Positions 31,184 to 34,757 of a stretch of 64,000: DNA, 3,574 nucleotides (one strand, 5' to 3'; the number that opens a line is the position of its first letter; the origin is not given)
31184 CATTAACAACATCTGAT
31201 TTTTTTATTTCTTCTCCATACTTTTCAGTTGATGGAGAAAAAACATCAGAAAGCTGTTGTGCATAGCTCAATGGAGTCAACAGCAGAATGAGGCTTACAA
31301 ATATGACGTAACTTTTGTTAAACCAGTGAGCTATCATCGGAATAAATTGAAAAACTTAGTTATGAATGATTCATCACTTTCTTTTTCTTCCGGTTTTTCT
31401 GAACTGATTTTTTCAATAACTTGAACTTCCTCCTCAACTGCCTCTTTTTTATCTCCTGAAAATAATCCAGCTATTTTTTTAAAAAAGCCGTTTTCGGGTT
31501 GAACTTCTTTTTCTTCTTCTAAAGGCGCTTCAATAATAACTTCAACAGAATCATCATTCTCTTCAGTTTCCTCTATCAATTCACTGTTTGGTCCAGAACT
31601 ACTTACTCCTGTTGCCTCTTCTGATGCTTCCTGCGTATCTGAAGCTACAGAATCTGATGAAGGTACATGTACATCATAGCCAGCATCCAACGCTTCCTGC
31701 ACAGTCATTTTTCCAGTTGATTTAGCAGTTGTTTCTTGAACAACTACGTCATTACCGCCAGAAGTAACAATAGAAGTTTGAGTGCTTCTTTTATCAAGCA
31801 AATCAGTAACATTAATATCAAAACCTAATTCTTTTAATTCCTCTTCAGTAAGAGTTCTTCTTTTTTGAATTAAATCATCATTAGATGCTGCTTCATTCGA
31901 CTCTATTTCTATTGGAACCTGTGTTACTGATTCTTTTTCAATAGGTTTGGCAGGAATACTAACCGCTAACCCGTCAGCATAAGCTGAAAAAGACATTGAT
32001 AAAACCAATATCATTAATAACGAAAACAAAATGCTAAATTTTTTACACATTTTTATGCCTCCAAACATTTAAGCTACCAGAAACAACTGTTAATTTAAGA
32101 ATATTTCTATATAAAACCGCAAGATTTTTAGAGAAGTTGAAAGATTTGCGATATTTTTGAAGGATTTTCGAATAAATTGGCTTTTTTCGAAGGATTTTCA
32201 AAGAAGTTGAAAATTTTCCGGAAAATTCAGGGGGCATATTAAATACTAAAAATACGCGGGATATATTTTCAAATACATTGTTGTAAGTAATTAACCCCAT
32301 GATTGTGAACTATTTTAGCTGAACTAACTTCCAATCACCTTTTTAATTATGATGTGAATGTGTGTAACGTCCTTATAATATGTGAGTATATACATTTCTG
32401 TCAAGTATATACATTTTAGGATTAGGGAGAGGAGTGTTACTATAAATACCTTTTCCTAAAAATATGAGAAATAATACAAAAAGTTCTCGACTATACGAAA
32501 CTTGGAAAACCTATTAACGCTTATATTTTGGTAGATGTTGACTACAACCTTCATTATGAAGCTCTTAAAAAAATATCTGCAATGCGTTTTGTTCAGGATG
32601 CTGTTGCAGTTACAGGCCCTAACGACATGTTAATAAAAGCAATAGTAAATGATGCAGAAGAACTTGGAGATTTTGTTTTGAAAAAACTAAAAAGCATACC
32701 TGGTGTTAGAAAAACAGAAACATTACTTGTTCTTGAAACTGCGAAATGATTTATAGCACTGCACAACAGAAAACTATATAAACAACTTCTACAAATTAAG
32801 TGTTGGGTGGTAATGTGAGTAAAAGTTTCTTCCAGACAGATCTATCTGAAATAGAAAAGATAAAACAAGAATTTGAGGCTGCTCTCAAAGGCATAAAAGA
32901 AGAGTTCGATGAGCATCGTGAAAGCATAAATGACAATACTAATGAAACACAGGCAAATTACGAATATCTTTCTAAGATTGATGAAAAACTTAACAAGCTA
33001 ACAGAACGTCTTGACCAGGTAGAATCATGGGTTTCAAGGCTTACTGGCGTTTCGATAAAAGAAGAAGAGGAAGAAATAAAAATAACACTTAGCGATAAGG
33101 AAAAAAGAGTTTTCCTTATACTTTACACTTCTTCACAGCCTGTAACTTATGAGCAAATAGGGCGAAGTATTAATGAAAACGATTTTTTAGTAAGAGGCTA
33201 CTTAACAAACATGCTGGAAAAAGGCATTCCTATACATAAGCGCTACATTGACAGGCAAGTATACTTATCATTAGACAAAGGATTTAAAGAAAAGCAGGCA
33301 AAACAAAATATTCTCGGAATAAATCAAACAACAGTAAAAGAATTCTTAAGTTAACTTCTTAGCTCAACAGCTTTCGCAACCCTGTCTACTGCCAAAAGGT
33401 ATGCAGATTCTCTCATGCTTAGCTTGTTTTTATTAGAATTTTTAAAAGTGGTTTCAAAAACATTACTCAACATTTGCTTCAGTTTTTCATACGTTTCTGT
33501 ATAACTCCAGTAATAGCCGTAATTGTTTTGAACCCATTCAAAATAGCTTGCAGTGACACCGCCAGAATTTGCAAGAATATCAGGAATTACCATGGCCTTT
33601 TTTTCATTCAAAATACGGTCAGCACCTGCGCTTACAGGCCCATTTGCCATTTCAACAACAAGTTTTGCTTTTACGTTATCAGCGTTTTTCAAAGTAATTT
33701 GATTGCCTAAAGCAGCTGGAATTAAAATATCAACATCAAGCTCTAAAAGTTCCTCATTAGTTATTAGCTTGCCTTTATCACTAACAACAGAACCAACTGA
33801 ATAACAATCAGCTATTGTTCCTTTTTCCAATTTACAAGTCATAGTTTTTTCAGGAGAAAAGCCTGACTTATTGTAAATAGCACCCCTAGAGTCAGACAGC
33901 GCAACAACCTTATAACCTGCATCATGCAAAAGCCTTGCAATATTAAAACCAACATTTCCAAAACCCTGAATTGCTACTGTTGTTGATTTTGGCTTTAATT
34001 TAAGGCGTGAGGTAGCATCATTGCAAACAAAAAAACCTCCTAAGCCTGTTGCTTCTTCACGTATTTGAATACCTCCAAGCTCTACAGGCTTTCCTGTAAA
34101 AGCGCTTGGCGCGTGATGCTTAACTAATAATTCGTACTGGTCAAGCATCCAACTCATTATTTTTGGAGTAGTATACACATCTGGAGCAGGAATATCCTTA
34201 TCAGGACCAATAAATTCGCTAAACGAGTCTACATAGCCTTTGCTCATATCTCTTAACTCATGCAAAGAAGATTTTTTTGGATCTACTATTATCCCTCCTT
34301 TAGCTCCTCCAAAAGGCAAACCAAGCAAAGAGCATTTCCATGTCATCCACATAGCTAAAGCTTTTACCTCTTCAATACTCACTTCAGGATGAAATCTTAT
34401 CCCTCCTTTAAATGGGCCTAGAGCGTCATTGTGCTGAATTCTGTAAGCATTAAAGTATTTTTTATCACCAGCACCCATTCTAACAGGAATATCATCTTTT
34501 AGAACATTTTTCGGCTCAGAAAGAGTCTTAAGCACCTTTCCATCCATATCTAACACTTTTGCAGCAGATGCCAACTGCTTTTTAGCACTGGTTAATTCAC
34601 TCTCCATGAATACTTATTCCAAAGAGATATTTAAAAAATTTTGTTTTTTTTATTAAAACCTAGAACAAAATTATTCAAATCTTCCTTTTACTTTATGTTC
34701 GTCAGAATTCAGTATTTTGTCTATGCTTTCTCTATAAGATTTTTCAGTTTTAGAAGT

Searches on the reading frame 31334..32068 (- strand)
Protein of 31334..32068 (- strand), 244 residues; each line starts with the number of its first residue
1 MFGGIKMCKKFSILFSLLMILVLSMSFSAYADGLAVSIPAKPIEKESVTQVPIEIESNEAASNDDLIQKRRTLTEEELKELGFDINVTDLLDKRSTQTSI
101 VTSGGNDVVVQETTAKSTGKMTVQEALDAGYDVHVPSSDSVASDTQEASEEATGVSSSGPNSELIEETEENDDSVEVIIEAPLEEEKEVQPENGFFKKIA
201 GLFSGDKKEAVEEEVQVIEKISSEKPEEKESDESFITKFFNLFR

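Call 3: search_protein_families(library=pfam, proteins=[window:31334-32068:-], max_evalue=1)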
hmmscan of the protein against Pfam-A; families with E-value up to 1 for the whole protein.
window:31334-32068:- (244 aa): 3 families
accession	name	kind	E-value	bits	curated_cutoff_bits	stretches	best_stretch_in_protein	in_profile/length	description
PF16106.10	DUF4824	-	0.076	12.9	25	1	50-87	43-79/252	Domain of unknown function (DUF4824)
PF03447.22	NAD_binding_3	-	0.12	13.5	24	1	98-146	57-97/116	Homoserine dehydrogenase, NAD binding domain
PF00393.24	6PGD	-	0.12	12.2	27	1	106-135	73-102/290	6-phosphogluconate dehydrogenase, C-terminal domain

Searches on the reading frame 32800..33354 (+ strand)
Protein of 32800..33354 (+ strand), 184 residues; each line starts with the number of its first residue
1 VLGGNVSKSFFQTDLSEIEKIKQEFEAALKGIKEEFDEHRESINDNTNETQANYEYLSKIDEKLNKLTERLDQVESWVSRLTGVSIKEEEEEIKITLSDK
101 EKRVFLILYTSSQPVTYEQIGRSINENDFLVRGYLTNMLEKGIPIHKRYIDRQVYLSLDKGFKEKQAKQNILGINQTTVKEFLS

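Call 95: search_protein_families(library=pfam, proteins=[window:32800-33354:+], max_evalue=0.001)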
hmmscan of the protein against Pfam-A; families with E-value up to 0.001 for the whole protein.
window:32800-33354:+ (184 aa): 1 family
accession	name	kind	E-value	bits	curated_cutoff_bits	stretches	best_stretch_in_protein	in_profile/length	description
PF04108.17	ATG17_like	-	0.00088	19.3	43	1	11-78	128-196/355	Autophagy protein ATG17-like domain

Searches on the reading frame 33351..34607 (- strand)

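Call 95: search_protein_families(library=pfam, proteins=[window:33351-34607:-], max_evalue=0.001)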
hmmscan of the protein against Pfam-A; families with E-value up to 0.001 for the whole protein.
window:33351-34607:- (418 aa): 2 families
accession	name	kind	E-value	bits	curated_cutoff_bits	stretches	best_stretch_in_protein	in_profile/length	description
PF00208.27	ELFV_dehydrog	-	4.2e-74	249.7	23.4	1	178-416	1-239/241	Glutamate/Leucine/Phenylalanine/Valine dehydrogenase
PF02812.23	ELFV_dehydrog_N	-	1e-52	177.7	25.3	1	32-159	1-128/129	Glu/Leu/Phe/Val dehydrogenase, dimerisation domain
